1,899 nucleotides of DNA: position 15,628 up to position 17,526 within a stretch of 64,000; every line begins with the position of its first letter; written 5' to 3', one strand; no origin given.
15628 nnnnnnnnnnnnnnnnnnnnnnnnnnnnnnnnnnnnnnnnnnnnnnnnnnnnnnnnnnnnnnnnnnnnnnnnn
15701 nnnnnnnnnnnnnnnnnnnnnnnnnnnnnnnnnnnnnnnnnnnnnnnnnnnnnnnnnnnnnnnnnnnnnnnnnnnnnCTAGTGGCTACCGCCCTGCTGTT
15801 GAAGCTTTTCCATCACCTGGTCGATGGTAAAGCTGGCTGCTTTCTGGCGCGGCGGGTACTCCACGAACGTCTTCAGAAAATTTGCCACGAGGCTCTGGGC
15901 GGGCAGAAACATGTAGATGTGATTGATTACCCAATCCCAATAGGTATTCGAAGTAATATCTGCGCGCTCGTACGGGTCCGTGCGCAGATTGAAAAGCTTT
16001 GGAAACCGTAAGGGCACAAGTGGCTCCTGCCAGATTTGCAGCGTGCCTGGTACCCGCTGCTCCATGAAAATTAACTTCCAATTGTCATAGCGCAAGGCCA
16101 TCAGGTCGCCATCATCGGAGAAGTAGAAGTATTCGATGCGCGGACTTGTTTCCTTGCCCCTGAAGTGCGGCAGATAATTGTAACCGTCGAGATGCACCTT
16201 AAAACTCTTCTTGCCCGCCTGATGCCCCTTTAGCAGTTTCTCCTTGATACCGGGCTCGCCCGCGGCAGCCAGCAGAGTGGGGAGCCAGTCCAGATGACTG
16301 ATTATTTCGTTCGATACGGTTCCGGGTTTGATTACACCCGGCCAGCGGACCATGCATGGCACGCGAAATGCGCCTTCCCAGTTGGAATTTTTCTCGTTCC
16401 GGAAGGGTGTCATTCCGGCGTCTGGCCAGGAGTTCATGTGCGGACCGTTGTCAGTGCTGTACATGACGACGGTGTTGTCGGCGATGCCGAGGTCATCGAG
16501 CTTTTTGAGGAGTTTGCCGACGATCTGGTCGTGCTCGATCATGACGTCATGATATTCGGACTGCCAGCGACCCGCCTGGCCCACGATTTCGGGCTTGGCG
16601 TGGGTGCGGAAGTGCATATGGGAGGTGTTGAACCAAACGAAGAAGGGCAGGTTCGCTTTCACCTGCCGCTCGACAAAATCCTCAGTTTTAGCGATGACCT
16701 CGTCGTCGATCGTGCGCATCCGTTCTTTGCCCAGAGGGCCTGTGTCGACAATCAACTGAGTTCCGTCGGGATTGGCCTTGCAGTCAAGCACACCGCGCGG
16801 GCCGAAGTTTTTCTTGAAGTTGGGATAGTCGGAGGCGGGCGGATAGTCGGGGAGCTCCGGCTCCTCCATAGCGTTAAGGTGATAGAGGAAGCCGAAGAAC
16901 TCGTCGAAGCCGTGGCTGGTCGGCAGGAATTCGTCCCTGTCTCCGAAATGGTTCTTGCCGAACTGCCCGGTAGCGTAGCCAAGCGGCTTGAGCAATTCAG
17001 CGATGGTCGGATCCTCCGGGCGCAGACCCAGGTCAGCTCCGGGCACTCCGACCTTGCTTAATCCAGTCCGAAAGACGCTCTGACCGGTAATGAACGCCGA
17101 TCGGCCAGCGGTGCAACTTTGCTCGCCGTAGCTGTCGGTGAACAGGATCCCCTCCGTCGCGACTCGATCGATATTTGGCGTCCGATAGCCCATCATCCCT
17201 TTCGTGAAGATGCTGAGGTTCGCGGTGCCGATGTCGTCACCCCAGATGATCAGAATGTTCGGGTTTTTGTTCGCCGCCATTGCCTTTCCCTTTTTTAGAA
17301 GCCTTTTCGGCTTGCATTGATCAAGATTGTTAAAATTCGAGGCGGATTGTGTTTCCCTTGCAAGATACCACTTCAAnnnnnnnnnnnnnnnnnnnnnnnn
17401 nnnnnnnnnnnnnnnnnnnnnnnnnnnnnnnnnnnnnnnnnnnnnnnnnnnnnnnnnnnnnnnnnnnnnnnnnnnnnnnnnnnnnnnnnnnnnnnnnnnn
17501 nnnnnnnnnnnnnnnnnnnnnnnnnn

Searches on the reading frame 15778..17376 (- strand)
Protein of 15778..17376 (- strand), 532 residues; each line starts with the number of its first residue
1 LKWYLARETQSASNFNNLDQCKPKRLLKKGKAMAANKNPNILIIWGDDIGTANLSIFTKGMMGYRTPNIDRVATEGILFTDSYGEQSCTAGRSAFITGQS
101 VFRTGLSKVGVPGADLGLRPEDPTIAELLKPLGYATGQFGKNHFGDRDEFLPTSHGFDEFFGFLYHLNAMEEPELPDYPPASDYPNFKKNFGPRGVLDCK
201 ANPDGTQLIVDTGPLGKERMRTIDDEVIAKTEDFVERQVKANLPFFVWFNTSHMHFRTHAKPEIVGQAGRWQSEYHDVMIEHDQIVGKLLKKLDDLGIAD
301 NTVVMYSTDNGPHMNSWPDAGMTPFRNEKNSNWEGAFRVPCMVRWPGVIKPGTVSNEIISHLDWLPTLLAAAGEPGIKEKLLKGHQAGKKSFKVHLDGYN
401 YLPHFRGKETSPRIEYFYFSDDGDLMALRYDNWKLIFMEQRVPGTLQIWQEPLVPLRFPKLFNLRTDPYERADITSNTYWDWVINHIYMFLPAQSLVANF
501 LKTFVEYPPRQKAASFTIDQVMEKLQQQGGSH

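Call 6: search_protein_families(library=pfam, proteins=[window:15778-17376:-])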
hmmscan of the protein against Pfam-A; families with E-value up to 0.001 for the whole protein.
window:15778-17376:- (532 aa): 3 families
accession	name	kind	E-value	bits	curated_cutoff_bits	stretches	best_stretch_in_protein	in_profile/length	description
PF00884.28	Sulfatase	-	2.3e-49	168.8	25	1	39-373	1-300/301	Sulfatase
PF14707.11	Sulfatase_C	-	4.6e-08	34.1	30.9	1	412-514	2-106/127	C-terminal region of aryl-sulfatase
PF16347.10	SGSH_C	-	3.5e-07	30.9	29.3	1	332-374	11-53/154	N-sulphoglucosamine sulphohydrolase, C-terminal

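Call 55: search_protein_families(library=ncbifam, proteins=[window:15778-17376:-], max_evalue=0.001)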
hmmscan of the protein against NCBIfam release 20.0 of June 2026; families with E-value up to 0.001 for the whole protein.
window:15778-17376:- (532 aa): 5 families
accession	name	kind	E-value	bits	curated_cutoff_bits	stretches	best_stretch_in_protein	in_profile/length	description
TIGR03417.1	chol_sulfatase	equivalog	2.1e-24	86.3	433.45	2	275-477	255-422/500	choline-sulfatase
NF010322.0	PRK13759.1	equivalog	4.6e-24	84.8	481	2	34-147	2-110/486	arylsulfatase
NF045661.1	HdlasePehA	equivalog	7.5e-11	41.3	900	1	272-375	281-378/506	phosphoric/sulfuric ester hydrolase PehA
NF052527.1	Mn_arylsulf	exception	2.2e-07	30.2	850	1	39-149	2-108/479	manganese-dependent arylsulfatase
NF038282.1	LapC_YejM_PbgA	exception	2.5e-05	22.8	825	1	222-369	369-497/584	LPS biosynthesis-modulating metalloenzyme YejM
